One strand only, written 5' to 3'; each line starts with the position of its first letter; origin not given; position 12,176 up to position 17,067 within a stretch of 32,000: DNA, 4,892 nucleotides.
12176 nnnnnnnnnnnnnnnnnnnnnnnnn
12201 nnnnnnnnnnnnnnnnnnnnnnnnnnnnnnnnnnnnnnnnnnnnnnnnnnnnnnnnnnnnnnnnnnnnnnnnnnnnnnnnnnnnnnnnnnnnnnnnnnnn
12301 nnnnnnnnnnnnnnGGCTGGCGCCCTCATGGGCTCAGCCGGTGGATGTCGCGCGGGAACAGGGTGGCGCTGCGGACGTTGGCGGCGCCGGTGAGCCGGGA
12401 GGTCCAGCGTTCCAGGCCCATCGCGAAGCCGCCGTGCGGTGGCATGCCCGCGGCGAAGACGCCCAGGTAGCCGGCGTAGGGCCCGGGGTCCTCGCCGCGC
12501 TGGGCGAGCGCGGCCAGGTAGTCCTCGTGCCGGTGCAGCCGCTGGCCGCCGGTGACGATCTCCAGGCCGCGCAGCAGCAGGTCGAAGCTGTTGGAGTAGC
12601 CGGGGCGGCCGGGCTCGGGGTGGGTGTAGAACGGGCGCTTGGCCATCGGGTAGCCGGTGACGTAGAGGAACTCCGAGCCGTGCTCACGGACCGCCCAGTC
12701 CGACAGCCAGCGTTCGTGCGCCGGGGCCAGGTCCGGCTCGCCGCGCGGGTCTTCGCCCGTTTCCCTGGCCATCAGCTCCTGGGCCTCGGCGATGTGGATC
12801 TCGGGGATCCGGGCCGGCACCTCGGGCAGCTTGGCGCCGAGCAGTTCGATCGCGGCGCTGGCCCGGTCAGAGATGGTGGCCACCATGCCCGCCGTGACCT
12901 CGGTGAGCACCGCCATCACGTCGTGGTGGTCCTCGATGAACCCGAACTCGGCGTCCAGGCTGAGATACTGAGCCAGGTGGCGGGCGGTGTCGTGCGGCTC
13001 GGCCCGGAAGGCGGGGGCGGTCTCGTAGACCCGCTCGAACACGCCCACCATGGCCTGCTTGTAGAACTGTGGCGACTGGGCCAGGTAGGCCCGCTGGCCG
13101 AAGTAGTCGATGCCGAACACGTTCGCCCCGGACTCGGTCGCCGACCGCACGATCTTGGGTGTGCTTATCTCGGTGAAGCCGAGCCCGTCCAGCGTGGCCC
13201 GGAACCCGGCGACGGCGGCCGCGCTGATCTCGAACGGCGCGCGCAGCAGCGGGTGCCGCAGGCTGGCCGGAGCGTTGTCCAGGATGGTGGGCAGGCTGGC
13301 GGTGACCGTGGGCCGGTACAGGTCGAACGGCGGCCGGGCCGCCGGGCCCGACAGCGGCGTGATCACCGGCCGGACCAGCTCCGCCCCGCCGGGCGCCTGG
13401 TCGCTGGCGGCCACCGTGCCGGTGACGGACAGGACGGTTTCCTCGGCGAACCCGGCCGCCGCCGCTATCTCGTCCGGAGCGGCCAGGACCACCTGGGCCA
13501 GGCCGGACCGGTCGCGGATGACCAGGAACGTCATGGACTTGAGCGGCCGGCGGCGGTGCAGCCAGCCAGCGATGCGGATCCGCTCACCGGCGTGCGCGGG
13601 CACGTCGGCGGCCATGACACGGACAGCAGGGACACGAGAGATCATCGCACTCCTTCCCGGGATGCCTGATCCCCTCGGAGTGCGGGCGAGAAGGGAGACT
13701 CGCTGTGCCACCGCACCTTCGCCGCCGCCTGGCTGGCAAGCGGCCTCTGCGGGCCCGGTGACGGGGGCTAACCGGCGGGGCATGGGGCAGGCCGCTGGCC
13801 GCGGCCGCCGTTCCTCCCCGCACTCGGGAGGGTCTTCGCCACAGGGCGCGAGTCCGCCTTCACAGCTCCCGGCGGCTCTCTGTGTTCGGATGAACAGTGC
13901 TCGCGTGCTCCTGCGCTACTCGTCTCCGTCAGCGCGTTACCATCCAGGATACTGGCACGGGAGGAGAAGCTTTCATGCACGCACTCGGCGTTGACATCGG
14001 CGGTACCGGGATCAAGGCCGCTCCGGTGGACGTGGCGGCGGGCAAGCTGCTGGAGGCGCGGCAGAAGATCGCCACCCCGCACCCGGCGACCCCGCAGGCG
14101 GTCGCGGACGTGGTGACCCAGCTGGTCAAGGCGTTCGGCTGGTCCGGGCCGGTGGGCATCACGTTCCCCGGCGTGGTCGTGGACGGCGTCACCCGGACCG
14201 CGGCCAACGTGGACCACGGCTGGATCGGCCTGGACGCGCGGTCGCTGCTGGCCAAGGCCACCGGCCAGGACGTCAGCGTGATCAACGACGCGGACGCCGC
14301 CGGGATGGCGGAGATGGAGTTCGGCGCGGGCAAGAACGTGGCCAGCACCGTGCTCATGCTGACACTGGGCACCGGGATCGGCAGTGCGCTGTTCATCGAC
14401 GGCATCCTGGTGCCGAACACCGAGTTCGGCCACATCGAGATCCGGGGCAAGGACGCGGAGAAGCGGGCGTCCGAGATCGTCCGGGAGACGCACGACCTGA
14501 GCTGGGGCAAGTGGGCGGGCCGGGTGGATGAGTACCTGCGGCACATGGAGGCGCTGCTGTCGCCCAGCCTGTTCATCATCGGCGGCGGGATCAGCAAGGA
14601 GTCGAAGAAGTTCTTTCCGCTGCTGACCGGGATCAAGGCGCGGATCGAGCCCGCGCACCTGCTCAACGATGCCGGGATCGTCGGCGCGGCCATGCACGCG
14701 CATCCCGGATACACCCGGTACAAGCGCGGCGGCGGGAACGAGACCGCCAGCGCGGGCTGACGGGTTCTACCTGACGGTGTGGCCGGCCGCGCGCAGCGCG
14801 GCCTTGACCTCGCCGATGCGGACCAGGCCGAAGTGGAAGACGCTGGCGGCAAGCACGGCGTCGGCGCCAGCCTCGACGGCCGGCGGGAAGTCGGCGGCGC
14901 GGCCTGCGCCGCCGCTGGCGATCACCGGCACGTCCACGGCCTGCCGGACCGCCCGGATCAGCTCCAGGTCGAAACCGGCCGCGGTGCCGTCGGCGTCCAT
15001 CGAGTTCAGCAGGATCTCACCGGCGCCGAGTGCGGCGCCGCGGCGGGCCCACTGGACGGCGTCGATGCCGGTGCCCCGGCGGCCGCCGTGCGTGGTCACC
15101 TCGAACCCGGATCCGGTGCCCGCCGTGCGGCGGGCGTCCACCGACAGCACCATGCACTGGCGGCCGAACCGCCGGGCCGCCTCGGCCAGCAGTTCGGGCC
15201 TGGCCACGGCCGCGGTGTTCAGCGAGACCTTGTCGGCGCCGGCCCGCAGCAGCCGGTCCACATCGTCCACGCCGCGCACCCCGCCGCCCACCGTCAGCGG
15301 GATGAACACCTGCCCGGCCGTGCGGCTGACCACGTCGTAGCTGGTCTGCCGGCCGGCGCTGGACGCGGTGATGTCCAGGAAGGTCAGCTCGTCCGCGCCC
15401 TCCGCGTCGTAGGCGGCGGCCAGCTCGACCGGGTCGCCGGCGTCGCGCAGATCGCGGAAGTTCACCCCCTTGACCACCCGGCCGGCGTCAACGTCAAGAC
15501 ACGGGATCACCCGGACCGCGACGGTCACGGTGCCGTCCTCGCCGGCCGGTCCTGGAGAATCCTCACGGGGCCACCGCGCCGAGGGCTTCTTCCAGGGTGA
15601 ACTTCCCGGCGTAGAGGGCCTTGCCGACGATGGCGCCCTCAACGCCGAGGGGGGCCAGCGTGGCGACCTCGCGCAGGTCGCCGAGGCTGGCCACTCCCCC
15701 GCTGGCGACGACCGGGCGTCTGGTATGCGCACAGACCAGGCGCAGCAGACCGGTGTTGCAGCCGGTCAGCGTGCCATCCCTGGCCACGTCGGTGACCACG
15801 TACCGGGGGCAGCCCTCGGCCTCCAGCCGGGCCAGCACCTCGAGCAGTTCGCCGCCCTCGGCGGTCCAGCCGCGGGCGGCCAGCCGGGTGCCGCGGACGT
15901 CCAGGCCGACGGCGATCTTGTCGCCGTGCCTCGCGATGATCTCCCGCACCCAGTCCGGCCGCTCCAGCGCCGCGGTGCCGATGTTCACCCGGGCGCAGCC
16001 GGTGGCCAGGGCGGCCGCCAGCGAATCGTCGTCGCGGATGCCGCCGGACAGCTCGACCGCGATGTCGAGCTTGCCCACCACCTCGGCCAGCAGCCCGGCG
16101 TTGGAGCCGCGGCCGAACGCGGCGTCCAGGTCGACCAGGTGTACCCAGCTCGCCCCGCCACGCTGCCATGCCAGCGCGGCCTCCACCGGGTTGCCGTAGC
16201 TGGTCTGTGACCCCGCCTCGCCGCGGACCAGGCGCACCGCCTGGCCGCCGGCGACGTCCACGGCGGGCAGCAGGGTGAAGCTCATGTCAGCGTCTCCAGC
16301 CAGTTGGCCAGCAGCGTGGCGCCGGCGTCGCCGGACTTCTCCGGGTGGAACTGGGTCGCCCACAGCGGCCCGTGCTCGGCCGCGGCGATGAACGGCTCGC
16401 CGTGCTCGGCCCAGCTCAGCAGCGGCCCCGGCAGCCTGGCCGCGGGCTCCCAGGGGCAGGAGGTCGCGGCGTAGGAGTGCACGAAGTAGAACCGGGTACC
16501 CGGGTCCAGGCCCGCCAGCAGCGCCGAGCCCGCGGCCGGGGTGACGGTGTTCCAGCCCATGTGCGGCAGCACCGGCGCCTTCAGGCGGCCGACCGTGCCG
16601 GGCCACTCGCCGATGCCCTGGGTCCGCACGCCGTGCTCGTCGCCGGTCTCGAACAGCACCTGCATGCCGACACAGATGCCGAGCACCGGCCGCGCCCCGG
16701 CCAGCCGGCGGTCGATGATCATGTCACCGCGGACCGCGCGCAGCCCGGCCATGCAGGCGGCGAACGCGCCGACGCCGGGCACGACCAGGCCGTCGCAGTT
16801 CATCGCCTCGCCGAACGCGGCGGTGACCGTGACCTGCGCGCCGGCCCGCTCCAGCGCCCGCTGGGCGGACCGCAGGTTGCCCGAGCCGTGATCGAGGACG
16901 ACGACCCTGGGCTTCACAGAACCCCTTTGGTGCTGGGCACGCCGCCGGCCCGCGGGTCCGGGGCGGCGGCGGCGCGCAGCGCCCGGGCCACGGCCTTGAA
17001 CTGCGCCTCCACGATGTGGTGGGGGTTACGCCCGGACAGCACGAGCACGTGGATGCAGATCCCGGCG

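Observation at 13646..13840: Complete T-box decision module upstream of an archaeal-type aspS, apparently an Asp-specific translational T-box in an actinomycete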

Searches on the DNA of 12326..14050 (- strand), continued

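Call 78: search_with_rna_model(model_id=R1, sources=[L081, L082, L083, L084, L085, L086, L087, L088, L089, L090, L091, L092, L093, L094, L095, L096, L097, L098, L099, L100, L101, L102, L103, L104, L105, L106, L107, L108, L109, L110, L111, L112, L113, L114, L115, L116, L117, L118, L119, L120, L121, L122, L123, L124, L125, L126, L127, L128, L129, L130, L131, L132, L133, L134, L135, L136, L137, L138, L139, L140, L141, L142, L143, L144, L145, L146, L147, L148, L149, L150, L151, L152, L153, L154, L155, L156, L157, L158, L159, L160, L161, L162, L163, L164, L165, L166, L167, L168, L169, L170, L171, L172, L173, L174, L175, L176, L177, L178, L179, L180], max_evalue=0.001)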
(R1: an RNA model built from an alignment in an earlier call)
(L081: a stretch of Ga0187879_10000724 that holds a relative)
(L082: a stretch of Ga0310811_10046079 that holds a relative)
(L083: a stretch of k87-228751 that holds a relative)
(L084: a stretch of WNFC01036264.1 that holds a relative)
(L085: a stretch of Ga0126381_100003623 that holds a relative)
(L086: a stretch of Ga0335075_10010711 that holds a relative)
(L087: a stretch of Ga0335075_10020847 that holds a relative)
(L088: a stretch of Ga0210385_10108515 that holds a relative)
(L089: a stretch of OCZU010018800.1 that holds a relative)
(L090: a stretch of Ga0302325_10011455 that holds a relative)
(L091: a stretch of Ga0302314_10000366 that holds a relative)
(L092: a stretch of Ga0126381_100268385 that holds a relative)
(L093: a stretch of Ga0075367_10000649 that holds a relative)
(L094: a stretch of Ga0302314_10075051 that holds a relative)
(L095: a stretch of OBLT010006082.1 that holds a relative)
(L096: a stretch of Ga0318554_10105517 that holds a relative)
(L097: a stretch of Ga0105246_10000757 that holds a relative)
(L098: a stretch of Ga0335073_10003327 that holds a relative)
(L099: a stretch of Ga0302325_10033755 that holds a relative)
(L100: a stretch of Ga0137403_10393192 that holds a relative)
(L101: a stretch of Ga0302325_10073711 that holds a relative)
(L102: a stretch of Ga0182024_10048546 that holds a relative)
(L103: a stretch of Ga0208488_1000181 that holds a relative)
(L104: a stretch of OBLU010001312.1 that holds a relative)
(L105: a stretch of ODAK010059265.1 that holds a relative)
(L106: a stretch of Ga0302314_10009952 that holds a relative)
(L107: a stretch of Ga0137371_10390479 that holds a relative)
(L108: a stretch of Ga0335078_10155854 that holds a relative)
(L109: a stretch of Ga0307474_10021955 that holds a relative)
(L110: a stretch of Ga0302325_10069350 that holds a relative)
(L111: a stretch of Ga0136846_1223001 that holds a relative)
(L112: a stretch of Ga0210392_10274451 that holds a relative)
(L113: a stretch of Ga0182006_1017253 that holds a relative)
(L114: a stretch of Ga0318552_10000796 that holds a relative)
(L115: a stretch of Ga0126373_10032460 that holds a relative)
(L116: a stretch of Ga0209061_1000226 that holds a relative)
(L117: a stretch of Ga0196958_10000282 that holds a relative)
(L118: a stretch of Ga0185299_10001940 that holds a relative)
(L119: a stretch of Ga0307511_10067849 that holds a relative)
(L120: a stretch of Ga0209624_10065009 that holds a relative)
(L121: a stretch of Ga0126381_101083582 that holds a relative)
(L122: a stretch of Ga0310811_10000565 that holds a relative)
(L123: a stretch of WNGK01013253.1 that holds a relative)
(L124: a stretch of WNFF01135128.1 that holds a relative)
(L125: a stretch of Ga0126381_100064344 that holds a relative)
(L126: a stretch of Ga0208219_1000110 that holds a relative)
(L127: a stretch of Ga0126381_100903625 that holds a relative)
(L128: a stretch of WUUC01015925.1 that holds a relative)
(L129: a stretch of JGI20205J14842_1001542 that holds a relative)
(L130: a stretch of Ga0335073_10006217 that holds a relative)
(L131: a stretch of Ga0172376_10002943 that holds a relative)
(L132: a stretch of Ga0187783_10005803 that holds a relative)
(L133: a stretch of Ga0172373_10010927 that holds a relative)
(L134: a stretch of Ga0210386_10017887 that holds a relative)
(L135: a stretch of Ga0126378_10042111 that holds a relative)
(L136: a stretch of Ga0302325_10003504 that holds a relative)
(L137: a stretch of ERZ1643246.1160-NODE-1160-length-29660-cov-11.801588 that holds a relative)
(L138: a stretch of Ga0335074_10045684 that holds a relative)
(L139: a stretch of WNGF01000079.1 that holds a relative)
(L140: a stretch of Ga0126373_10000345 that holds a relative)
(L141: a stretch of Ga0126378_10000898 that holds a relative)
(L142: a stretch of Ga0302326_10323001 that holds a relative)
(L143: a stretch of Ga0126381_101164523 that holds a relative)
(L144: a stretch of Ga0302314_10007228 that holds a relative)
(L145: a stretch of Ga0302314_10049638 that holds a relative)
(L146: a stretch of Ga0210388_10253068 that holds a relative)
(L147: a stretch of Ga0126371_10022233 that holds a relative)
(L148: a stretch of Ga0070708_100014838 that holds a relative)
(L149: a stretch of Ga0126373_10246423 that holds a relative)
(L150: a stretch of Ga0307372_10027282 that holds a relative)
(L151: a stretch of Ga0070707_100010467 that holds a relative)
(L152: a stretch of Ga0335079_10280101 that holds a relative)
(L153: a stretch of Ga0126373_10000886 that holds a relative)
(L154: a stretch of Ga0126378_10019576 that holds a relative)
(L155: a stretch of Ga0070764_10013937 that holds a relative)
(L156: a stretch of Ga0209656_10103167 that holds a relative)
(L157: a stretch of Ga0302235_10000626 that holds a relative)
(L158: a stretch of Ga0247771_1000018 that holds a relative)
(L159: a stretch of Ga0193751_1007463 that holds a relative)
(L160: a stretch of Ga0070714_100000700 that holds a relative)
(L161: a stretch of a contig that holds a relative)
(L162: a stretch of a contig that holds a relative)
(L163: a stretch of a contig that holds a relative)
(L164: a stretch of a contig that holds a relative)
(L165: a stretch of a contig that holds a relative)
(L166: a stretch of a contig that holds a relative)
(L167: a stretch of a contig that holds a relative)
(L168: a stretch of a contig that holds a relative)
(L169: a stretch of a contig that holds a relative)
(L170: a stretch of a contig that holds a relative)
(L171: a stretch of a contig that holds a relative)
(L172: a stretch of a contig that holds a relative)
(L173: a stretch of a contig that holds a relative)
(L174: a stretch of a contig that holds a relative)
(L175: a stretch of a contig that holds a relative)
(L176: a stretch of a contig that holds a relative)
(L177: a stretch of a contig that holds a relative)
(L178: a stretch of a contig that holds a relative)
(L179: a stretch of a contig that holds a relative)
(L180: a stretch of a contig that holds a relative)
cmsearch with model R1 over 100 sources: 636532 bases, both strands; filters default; matches with E-value up to 0.001: 96.
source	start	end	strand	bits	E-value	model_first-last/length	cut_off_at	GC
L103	4987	5134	+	145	1.2e-30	1-148/148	no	0.73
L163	810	957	-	141.8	6.5e-30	1-148/148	no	0.78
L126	6573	6724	+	140.9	1.1e-29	1-148/148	no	0.78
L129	2282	2433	+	140.9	1.1e-29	1-148/148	no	0.78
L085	98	242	-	140.6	1.2e-29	1-148/148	no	0.75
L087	7229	7378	+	140.1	1.6e-29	1-148/148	no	0.71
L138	961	1110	-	139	2.9e-29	1-148/148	no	0.71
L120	348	495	+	138.9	3e-29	1-148/148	no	0.8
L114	5041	5190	+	137.1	7.7e-29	1-148/148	no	0.76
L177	7128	7277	-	137.1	7.7e-29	1-148/148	no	0.76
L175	2119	2278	+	135.3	2e-28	1-148/148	no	0.73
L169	1246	1393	-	135.2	2.1e-28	1-148/148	no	0.72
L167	86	234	+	134.9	2.5e-28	1-148/148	no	0.73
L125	3693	3841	+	134.8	2.6e-28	1-148/148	no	0.77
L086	523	663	+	133.7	4.7e-28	1-148/148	no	0.8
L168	8507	8654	+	133.3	5.8e-28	1-148/148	no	0.79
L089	2862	3015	+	133.1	6.3e-28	1-148/148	no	0.73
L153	6685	6829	+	133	6.7e-28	1-148/148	no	0.77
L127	989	1150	+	132.8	7.4e-28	1-148/148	no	0.73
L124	112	264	+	132.7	7.9e-28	1-148/148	no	0.76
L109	3178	3317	-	131.3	1.6e-27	1-148/148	no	0.81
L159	1662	1810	-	130.8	2.1e-27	1-148/148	no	0.75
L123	7820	7972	-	130.6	2.3e-27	1-148/148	no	0.76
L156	43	210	-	130.2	2.9e-27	1-148/148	no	0.74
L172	12902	13061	+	130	3.2e-27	1-148/148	no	0.71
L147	2941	3084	+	129.9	3.3e-27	1-148/148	no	0.76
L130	322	471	-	129.7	3.7e-27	1-148/148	no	0.79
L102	3070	3224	-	129.6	3.9e-27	1-148/148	no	0.75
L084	558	710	+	129.3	4.5e-27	1-148/148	no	0.77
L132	2840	2988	-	129.3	4.7e-27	1-148/148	no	0.79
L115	655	818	-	128.2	8.2e-27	1-148/148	no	0.71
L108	2498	2648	+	128.2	8.3e-27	1-148/148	no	0.8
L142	206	354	+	127.6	1.1e-26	1-148/148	no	0.79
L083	412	548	+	127.6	1.1e-26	1-148/148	no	0.74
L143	194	342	-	127.5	1.2e-26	1-148/148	no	0.74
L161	839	987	+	126.9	1.6e-26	1-148/148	no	0.75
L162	3380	3549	-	126.8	1.8e-26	1-148/148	no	0.75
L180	5584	5746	+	126.7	1.8e-26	1-148/148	no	0.72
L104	9668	9814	-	126.7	1.8e-26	1-148/148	no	0.73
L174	2420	2567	-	126.6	1.9e-26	1-148/148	no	0.74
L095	2235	2383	-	126.5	2e-26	1-148/148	no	0.77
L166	1030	1183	+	126.1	2.5e-26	1-148/148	no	0.75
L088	1558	1704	+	126.1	2.5e-26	1-148/148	no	0.74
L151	6139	6287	-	126.1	2.5e-26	1-148/148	no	0.74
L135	3427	3568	-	125.9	2.8e-26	1-148/148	no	0.68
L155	2249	2413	-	125.6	3.2e-26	1-148/148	no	0.76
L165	129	293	-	125.6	3.2e-26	1-148/148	no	0.76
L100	87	230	-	124.8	4.9e-26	1-148/148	no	0.79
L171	2672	2821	-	124.4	6.1e-26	1-148/148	no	0.71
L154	5606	5754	+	123.9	8e-26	1-148/148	no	0.73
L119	131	277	+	123.7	8.5e-26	1-148/148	no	0.77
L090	3101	3271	-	123.7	8.6e-26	1-148/148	no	0.77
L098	4705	4863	+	123.4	1e-25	1-148/148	no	0.76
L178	1785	1940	-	123.3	1.1e-25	1-148/148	no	0.75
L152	1539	1689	-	123.1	1.2e-25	1-148/148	no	0.81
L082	1337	1484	-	122.8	1.4e-25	1-148/148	no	0.78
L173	1246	1380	-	122.4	1.7e-25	1-148/148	no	0.75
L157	1361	1513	+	122.1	2e-25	1-148/148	no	0.76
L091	4508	4661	+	121.5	2.8e-25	1-148/148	no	0.76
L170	1266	1426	-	120.6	4.4e-25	1-148/148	no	0.79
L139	6118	6271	+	120.5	4.7e-25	1-148/148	no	0.79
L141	1733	1887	+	120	6.1e-25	1-148/148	no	0.75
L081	5600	5751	+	120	6.1e-25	1-148/148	no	0.74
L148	2165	2317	+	119.7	7e-25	1-148/148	no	0.78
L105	705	850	+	119.5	7.8e-25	1-148/148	no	0.74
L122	1048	1200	-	119.1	9.7e-25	1-148/148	no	0.76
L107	942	1080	+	119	1e-24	1-145/148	3'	0.77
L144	1643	1776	-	118.8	1.1e-24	1-148/148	no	0.73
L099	7942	8092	+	118.6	1.3e-24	1-148/148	no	0.79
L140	10745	10909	-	118.4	1.4e-24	1-148/148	no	0.76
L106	1471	1622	-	117.9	1.8e-24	1-148/148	no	0.82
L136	75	226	+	117.9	1.8e-24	1-148/148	no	0.82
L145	5046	5163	-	117.4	2.4e-24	1-148/148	no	0.75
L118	4277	4389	+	115.6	6.1e-24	1-148/148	no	0.7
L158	2094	2232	+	115.2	7.4e-24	1-148/148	no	0.77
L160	6708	6840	+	115.2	7.6e-24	1-148/148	no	0.78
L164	2916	3043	-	113.8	1.5e-23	1-148/148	no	0.77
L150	5970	6144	+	111.9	4.3e-23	1-148/148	no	0.77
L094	3612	3729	+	110.3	9.9e-23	1-148/148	no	0.75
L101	1975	2094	-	108.6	2.4e-22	1-148/148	no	0.74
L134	51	171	+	108.5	2.5e-22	1-148/148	no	0.75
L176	952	1086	+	106.4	7.7e-22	1-148/148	no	0.72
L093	2555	2685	+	105.7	1.1e-21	1-148/148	no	0.72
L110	5558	5677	-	104.5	2.1e-21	1-148/148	no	0.75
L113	887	1021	+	102.8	5.1e-21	1-148/148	no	0.74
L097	5604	5761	+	102.7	5.4e-21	1-148/148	no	0.72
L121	1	141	-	100.4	1.8e-20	1-129/148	3'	0.74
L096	1223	1342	+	98.7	4.2e-20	1-148/148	no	0.77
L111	6554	6691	+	96.2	1.6e-19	1-148/148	no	0.75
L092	691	846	-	95.6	2.1e-19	1-148/148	no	0.72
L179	989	1144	-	95.6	2.1e-19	1-148/148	no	0.72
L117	8280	8421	+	88.3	1e-17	1-148/148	no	0.74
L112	1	75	-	60.3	2.4e-11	1-74/148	3'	0.83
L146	1492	1546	+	51.6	2.2e-09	1-55/148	3'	0.84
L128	2508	2552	+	42.7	2.4e-07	1-72/148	3'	0.78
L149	1718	1756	+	30.3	0.00016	1-39/148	3'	0.85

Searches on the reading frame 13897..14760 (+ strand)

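Call 9: search_protein_families(library=pfam, proteins=[window:13897-14760:+])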
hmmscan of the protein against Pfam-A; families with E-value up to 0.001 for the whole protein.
window:13897-14760:+ (287 aa): 2 families
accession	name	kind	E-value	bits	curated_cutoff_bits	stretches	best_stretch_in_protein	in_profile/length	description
PF00480.26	ROK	-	2.4e-22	80.2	22.9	1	30-183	2-161/294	ROK family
PF02685.22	Glucokinase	-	2.4e-05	24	22.1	1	32-188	3-167/314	Glucokinase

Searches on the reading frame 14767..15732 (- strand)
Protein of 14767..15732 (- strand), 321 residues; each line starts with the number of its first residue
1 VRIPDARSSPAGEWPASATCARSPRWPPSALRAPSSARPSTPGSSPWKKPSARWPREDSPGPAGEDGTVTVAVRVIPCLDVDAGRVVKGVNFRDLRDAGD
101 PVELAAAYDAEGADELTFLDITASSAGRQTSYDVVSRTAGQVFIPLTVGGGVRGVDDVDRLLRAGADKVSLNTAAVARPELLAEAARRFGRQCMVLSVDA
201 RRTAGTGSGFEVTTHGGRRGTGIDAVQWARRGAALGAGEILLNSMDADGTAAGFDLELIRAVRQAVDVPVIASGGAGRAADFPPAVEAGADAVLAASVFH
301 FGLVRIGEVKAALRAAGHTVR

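Call 9: search_protein_families(library=pfam, proteins=[window:14767-15732:-])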
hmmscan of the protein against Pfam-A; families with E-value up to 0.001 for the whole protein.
window:14767-15732:- (321 aa): 7 families
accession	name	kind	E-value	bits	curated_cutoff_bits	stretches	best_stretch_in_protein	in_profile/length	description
PF00977.27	His_biosynth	-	7e-82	274.7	23.6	1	74-303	1-226/228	Histidine biosynthesis protein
PF05690.20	ThiG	-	5.1e-07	29.7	23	1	249-297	156-205/247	Thiazole biosynthesis protein ThiG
PF01207.24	Dus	-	5.1e-06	26.3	20.4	0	101-187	140-228/311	Dihydrouridine synthase (Dus)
PF03060.21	NMO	-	7.9e-06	25.9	28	1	228-299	148-225/331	Nitronate monooxygenase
PF01180.27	DHO_dh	-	5.4e-05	23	27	0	256-302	227-275/291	Dihydroorotate dehydrogenase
PF04309.18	G3P_antiterm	-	0.00024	21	27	0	134-173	130-169/173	Glycerol-3-phosphate responsive antiterminator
PF02581.23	TMP-TENI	-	0.00072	19.4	27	0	253-294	135-175/180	Thiamine monophosphate synthase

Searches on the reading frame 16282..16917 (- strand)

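Call 63: search_protein_families(library=pfam, proteins=[window:16282-16917:-], max_evalue=0.00001)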
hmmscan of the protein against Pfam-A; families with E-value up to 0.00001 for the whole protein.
window:16282-16917:- (211 aa): 1 family
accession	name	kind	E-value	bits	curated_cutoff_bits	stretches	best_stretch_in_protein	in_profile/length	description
PF00117.34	GATase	-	9.3e-19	68.3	22.8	1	6-206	1-186/190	Glutamine amidotransferase class-I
